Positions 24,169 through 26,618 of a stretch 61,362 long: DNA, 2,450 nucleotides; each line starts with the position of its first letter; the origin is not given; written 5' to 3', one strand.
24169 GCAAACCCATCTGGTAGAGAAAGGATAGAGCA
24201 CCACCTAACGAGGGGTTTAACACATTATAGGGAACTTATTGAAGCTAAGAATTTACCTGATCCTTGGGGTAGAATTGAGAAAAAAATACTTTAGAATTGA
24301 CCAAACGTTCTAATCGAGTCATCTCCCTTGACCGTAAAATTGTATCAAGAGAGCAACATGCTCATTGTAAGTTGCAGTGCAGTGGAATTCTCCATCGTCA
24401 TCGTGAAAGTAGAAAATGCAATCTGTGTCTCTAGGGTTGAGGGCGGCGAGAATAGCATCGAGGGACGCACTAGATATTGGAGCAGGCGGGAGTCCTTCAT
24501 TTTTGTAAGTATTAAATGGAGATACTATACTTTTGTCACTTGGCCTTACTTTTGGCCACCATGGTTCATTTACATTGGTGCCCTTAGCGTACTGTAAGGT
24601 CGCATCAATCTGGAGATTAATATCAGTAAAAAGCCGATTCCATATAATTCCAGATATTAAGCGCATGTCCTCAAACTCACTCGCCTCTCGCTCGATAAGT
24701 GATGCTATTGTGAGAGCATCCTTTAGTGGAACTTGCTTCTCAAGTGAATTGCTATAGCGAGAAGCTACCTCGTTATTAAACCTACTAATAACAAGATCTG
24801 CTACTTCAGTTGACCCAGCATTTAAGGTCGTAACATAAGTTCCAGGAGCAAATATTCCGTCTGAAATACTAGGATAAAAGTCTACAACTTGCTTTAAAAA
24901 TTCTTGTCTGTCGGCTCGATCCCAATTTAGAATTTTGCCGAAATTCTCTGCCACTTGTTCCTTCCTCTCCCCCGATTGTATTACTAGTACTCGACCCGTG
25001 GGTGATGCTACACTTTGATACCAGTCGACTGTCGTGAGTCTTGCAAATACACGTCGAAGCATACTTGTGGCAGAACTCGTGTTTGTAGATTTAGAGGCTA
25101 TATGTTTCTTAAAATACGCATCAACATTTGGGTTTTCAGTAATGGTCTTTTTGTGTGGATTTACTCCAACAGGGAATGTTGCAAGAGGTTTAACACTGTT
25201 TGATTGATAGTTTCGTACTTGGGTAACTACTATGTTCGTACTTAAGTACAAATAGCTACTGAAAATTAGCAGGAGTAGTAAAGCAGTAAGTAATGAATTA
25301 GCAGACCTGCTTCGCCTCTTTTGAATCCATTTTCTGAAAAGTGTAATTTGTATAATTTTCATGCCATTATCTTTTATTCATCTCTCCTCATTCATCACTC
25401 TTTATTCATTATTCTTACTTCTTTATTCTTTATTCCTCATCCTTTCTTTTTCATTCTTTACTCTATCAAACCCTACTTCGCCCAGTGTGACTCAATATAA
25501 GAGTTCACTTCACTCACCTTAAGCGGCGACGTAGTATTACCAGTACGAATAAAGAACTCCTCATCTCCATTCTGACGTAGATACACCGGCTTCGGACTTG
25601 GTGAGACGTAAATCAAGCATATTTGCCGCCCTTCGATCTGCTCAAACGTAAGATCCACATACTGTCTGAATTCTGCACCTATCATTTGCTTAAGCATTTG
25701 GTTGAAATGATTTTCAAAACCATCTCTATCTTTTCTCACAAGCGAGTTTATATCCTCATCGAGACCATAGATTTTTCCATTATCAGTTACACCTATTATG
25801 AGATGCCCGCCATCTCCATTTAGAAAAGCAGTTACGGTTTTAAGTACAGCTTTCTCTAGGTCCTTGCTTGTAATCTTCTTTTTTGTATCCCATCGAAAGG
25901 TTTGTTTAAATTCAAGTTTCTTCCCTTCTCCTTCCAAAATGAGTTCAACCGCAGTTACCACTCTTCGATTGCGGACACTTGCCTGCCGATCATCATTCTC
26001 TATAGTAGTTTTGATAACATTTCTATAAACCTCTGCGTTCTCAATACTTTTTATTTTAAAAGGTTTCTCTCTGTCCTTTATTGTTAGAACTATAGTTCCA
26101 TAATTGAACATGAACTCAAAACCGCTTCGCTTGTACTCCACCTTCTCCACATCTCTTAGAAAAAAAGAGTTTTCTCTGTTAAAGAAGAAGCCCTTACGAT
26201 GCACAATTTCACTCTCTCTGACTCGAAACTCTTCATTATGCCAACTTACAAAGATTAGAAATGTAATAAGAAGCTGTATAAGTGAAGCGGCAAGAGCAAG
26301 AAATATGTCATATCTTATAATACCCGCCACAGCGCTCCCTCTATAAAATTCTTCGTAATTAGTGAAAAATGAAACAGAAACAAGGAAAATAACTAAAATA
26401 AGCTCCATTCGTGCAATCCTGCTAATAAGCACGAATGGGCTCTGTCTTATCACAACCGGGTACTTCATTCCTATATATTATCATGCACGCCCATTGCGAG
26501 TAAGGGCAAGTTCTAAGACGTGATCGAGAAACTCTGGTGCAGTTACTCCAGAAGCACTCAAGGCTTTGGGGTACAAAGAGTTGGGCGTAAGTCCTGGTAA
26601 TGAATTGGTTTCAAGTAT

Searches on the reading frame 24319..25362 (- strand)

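Call 70: search_protein_families(library=pfam, proteins=[window:24319-25362:-], max_evalue=0.01)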
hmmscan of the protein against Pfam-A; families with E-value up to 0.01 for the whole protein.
window:24319-25362:- (347 aa): 1 family
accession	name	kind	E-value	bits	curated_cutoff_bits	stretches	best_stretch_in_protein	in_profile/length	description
PF02618.21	YceG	-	4.8e-46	157.9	32.4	1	120-337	70-271/275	YceG-like family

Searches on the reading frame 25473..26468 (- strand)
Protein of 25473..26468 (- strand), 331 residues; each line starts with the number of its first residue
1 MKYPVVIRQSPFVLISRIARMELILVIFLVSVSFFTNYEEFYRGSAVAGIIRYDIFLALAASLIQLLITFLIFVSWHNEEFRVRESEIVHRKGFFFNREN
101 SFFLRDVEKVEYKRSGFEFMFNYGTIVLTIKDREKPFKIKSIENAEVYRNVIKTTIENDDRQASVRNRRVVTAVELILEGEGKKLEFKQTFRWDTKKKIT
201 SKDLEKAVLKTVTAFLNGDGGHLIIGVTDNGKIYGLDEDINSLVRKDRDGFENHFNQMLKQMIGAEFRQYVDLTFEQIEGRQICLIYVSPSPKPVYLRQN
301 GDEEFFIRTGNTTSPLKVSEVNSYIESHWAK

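Call 70: search_protein_families(library=pfam, proteins=[window:25473-26468:-], max_evalue=0.01)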
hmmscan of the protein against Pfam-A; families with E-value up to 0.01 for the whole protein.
window:25473-26468:- (331 aa): 2 families
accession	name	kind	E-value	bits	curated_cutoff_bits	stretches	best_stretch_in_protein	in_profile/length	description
PF04326.19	SLFN_AlbA_2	-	3e-23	83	25.3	1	181-316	1-117/118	Schlafen, AlbA_2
PF03703.20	bPH_2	-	1.7e-09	38.2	22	1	76-150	1-76/78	Bacterial PH domain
